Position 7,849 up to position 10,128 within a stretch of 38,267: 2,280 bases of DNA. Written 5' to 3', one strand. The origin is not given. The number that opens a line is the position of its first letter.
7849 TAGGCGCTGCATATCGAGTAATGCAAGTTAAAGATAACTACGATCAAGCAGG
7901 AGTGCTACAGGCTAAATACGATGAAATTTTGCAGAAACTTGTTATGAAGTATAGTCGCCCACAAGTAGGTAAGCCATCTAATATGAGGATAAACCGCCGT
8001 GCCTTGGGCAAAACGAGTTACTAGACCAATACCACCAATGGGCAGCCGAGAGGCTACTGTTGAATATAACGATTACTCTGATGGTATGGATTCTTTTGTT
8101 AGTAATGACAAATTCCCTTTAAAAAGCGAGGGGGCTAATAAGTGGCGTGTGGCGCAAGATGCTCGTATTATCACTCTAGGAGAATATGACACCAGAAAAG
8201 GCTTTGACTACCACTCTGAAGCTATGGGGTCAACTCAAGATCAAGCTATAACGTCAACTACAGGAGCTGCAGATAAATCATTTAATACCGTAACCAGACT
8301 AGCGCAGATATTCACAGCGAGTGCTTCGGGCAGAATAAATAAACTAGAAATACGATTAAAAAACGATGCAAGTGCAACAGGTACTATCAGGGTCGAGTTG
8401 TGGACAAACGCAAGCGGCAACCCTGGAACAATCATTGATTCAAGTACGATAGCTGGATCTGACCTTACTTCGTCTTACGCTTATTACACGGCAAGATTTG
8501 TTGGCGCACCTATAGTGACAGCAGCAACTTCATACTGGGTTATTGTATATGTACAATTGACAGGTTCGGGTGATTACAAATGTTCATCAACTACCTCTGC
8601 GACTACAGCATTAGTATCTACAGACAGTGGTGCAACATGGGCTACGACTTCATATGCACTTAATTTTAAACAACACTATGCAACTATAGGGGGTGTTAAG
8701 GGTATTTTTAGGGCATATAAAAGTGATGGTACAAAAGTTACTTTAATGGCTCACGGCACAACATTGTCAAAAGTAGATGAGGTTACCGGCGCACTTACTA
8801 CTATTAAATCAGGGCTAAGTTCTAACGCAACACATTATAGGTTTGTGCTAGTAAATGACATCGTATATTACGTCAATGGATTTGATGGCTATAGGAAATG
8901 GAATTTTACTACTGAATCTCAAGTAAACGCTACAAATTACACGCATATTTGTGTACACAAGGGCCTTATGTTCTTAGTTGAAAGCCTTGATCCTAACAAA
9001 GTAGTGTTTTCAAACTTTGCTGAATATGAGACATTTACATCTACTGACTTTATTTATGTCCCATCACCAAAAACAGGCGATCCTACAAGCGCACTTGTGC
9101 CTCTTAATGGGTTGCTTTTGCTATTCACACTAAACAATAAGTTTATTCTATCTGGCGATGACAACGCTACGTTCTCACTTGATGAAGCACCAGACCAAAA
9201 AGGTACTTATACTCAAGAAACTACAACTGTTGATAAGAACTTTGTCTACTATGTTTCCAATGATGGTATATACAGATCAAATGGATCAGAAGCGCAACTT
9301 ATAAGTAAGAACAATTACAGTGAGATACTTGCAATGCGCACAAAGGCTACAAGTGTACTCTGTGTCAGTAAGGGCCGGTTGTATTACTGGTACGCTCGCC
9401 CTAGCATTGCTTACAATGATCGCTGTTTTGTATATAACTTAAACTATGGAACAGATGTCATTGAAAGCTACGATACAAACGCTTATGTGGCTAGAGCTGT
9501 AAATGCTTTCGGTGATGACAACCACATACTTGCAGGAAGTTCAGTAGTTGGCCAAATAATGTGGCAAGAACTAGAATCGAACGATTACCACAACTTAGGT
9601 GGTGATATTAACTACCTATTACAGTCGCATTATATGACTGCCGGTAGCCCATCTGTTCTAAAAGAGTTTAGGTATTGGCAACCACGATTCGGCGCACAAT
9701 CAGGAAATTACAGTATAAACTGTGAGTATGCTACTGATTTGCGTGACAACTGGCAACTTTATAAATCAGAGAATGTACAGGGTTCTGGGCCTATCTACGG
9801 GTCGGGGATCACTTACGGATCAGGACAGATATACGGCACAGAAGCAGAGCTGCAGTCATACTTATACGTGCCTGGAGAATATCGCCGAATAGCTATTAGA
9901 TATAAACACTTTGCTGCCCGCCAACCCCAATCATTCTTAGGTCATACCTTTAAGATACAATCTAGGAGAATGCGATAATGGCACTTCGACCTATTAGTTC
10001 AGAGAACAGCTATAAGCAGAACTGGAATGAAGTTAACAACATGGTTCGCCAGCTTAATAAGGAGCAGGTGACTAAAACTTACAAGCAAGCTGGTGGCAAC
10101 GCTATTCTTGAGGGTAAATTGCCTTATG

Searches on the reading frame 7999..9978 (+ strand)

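Call 3: search_protein_families(library=pfam, proteins=[window:7999-9978:+], max_evalue=0.1)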
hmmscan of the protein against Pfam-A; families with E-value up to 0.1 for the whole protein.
window:7999-9978:+ (659 aa): 1 family
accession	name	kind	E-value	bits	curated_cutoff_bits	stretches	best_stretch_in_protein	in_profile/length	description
PF24316.1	Tli3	-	0.055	14.2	27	0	170-220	53-102/129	T6SS Tli3 immunity protein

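Call 4: search_protein_families(library=phrogs, proteins=[window:7999-9978:+], max_evalue=0.01)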
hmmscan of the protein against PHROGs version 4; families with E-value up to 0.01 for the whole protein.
window:7999-9978:+ (659 aa): 2 families
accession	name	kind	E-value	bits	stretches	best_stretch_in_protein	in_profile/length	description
phrog_511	-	head and packaging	3.8e-08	33.1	1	365-499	609-741/862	internal virion protein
phrog_3287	-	head and packaging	4.3e-07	30.1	1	230-497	56-352/524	virion structural protein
